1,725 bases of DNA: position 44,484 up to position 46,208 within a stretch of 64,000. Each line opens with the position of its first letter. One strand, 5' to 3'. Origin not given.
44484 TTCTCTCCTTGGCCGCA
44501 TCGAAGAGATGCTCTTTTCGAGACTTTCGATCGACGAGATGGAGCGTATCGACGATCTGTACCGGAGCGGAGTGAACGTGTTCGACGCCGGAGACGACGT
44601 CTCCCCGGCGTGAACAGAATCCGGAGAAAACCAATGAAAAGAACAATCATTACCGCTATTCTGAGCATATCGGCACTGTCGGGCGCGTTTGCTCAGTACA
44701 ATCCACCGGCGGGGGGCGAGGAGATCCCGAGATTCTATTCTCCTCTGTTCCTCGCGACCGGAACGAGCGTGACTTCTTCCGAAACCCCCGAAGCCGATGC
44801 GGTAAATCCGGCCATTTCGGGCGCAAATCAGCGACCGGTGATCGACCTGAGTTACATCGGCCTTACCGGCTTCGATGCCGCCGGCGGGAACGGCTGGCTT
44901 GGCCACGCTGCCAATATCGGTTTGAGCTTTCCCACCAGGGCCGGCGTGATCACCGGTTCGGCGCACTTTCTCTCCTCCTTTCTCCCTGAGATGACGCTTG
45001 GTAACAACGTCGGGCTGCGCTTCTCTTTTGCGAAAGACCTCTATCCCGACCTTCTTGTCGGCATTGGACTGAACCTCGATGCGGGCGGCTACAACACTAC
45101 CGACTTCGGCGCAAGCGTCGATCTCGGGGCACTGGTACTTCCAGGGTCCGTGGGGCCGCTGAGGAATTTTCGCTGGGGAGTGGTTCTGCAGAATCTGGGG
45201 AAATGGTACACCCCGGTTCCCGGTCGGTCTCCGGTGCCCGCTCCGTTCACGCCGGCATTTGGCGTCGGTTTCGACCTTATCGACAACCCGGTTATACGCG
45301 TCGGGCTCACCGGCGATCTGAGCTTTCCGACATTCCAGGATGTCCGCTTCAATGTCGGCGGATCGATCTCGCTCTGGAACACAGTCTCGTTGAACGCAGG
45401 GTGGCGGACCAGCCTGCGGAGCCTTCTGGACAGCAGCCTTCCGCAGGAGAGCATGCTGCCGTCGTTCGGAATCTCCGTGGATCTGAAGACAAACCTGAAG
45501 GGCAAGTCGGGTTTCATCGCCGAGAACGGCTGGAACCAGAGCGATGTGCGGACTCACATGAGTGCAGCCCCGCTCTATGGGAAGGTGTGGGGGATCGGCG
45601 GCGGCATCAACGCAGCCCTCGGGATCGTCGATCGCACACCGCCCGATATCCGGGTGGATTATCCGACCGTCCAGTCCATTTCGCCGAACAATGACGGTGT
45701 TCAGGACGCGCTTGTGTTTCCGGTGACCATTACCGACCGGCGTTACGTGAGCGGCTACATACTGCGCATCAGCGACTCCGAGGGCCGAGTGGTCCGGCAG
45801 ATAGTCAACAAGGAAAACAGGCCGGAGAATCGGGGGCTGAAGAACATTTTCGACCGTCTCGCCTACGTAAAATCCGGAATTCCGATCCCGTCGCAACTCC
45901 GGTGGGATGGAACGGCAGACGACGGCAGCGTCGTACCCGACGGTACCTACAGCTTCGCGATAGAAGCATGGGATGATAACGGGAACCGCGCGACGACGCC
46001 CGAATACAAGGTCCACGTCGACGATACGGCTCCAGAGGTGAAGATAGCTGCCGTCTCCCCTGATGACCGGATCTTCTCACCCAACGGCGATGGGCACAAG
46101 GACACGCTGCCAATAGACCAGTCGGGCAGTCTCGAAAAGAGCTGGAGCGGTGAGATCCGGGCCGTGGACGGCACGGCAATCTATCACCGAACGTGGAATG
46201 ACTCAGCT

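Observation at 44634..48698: Single polypeptide combining a beta-rich (possibly outer-membrane) domain, eight FlgD-Ig spacers and a peptidoglycan-binding OmpA domain: candidate OM-to-cell-wall tether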

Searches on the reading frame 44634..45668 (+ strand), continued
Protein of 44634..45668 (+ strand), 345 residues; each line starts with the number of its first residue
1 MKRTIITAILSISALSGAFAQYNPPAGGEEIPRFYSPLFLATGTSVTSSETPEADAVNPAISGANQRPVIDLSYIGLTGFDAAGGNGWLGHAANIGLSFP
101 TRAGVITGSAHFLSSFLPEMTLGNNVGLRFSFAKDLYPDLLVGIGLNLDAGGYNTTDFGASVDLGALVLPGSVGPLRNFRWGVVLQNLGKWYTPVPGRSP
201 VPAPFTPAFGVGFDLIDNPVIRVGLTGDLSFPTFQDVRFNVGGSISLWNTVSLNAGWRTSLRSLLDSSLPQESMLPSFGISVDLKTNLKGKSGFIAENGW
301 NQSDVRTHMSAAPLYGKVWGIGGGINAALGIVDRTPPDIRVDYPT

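Call 74: list_cluster_members(proteins=[L058:7110-10262:+, P0131, P0138, P0143, P0145, P0147, P0149, P0151, P0158, P0162])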
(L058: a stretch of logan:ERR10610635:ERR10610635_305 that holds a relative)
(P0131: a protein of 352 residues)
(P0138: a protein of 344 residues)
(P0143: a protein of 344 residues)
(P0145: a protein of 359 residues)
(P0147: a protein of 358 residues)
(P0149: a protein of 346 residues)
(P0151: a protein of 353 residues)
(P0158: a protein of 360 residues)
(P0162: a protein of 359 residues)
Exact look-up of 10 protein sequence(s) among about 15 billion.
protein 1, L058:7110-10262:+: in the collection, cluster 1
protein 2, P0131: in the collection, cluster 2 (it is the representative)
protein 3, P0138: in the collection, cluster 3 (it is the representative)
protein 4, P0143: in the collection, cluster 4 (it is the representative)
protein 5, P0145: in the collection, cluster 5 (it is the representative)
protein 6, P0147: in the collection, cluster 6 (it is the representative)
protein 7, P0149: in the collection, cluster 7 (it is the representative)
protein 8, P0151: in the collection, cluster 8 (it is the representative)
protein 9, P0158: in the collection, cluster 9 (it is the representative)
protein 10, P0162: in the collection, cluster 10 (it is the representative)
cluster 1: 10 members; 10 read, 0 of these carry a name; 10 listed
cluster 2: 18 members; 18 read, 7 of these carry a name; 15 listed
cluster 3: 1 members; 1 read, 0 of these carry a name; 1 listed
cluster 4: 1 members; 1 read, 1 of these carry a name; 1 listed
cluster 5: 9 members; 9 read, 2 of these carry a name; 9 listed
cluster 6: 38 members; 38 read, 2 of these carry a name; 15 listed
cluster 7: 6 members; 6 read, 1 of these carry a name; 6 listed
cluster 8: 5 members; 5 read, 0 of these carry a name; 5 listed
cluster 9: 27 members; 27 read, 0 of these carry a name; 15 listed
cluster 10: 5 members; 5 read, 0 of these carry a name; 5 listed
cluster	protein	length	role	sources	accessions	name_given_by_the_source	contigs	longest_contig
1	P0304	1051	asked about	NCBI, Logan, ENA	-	-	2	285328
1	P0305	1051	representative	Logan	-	-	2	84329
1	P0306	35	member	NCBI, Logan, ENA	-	-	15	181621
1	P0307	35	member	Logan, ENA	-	-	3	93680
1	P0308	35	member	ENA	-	-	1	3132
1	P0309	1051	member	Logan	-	-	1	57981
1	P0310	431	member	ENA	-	-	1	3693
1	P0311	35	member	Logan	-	-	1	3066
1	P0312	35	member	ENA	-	-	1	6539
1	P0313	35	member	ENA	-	-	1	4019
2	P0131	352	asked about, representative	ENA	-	-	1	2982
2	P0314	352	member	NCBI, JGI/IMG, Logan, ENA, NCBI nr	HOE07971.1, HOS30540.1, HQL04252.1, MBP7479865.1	MAG TPA: hypothetical protein PLU33_03885 [Treponemataceae bacterium] | hypothetical protein [Spirochaetaceae bacterium]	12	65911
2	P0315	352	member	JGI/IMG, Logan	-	hypothetical protein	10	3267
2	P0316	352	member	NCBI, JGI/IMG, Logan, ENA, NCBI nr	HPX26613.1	MAG TPA: hypothetical protein PLG87_07375 [Treponemataceae bacterium] | hypothetical protein [Treponemataceae bacterium]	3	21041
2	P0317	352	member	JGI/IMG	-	hypothetical protein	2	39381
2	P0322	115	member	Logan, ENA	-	-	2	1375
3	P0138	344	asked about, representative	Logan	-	-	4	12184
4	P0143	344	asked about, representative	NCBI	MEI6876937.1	MAG: hypothetical protein WCL50_17620, partial [Spirochaetota bacterium]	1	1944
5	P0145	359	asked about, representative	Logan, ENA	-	-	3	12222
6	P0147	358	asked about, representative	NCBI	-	-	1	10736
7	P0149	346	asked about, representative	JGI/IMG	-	-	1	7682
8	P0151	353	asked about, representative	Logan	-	-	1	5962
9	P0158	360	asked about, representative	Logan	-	-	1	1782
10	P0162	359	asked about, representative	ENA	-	-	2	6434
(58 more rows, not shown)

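Call 75: find_encoding_contigs(protein=P0158, flank=5000, max_places=2)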
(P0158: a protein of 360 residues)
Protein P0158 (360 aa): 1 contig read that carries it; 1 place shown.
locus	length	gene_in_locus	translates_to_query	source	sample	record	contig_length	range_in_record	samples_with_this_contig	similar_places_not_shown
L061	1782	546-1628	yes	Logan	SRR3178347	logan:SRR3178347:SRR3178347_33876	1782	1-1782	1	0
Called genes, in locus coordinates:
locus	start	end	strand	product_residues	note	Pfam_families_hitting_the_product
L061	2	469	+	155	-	?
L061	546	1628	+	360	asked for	-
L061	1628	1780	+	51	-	?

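Call 76: find_encoding_contigs(protein=P0131, flank=5000, max_places=2)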
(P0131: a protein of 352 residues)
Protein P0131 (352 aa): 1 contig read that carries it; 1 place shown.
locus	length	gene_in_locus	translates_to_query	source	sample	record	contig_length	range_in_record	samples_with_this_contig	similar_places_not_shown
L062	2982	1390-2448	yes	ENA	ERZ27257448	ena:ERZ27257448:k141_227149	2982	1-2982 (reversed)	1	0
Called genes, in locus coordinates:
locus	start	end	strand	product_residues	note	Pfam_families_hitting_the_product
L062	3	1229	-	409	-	?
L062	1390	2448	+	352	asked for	-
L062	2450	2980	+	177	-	?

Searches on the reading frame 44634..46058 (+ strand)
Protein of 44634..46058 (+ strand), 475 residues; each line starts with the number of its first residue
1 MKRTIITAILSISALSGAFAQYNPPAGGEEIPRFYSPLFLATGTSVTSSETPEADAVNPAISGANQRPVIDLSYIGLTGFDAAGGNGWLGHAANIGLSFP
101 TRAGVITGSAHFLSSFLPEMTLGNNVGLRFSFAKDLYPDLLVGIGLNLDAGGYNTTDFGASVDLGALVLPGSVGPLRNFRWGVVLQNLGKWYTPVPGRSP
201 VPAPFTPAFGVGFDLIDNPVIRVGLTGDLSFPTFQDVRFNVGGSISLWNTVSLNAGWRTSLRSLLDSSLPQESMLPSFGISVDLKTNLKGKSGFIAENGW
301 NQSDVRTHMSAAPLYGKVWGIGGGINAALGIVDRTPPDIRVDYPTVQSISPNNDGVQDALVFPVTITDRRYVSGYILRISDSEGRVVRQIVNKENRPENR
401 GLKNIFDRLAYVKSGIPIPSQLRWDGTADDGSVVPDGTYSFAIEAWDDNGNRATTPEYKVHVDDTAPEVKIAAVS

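Call 55: predict_structure(alignment_id=A4)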
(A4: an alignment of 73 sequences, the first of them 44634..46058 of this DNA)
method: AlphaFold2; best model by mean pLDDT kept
length: 475 residues; sequences in the alignment: 73
mean_pLDDT: 88.2   pTM: 0.77
mean pLDDT of the five models: 88.2, 88.2, 86.8, 86.7, 86.2
residues with pLDDT >= 90: 287; 70-90: 138; 50-70: 49; < 50: 1
segments of 3 or more residues with pLDDT < 50: none
pLDDT, mean of each block of 10 residues (from residue 1): 87 63 86 94 92 93 90 94 71 95 91 93 95 88 96 92 96 93 95 90 92 95 97 91 96 95 84 92 81 66 90 93 93 85 92 88 90 91 93 60 64 75 92 94 89 95 87 74
secondary structure, 60 per line:
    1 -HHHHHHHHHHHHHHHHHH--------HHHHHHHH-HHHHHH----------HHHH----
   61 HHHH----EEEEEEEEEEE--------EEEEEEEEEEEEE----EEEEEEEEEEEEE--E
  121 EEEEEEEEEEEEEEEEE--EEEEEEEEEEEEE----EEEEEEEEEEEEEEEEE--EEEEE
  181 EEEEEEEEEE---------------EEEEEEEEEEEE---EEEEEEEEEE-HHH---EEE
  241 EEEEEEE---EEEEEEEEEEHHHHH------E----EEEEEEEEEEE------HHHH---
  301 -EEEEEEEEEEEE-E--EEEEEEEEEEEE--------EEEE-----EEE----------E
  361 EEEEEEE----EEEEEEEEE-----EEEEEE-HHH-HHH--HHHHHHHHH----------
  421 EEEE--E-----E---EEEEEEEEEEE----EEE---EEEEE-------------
elements in order: H2-19 H28-35 H37-42 H53-56 H61-64 E69-79 E88-100 E105-117 E120-137 E140-152 E157-173 E176-190 E206-217 E221-230 E238-247 E251-260 H261-265 E277-287 H294-297 E302-313 E318-329 E338-341 E347-349 E360-367 E372-380 E386-391 H402-410 E421-424 E437-447 E452-454 E458-462

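Call 58: fold_search(model_id=the predicted structure, library=pdb)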
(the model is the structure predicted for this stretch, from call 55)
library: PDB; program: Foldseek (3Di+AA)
matches with E <= 10: 964; with E <= 0.001: 51
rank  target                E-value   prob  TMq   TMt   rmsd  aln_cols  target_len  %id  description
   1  8gl6_F                2.5e-07  1.00  0.44  0.56   7.5       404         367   11  The Type 9 Secretion System in vitro assembled, RemA-CTD substrate bound complex (released 2024-01-31)
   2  3pgr                  1.3e-06  1.00  0.39  0.47   7.5       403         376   13  Asp348Arg mutant of EcFadL (released 2011-05-25)
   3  6h3i_F                5.3e-06  1.00  0.45  0.60   6.5       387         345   12  Structural snapshots of the Type 9 protein translocon (released 2018-11-07)
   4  7yzx_A                5.6e-06  1.00  0.18  0.09  22.7       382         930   13  ScpA from Streptococcus pyogenes, D783A mutant. (released 2022-08-31)
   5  2r4l_A                5.9e-06  1.00  0.38  0.42  10.1       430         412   11  Crystal structure of the long-chain fatty acid transporter FadL mutant P34A (released 2008-09-16)
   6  3pgs_B                7.7e-06  1.00  0.37  0.41  11.8       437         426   11  Phe3Gly mutant of EcFadL (released 2011-05-25)
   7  2r8a_A                7.7e-06  1.00  0.36  0.44   7.6       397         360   12  Crystal structure of the long-chain fatty acid transporter FadL mutant delta N8 (released 2008-09-23)
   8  6gie                  9.1e-06  1.00  0.32  0.62   6.5       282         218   10  Crystal structure of the Acinetobacter baumannii outer membrane protein Omp33 (released 2018-09-19)
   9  3pf1_A                1.6e-05  1.00  0.36  0.39  11.5       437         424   11  E. coli FadL Asp348Ala mutant (released 2011-05-25)
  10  3pgs_A                1.7e-05  1.00  0.37  0.41  11.0       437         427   12  Phe3Gly mutant of EcFadL (released 2011-05-25)
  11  3dwo                  1.7e-05  1.00  0.36  0.39  11.9       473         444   10  Crystal structure of a Pseudomonas aeruginosa FadL homologue (released 2008-12-16)
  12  2r89_A                1.9e-05  1.00  0.37  0.47   8.0       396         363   13  Crystal structure of the long-chain fatty acid transporter FadL mutant delta N3 (released 2008-09-23)
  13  6za2_A                2.0e-05  1.00  0.19  0.09  27.9       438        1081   10  Crystal structure of dimeric latent PorU from Porphyromonas gingivalis (released 2021-09-29)
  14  1t1l_A                2.2e-05  1.00  0.39  0.44  10.9       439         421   11  Crystal structure of the long-chain fatty acid transporter FadL (released 2004-06-15)
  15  1xf1_A                2.2e-05  1.00  0.18  0.09  21.4       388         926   14  Structure of C5a peptidase- a key virulence factor from Streptococcus (released 2005-11-22)
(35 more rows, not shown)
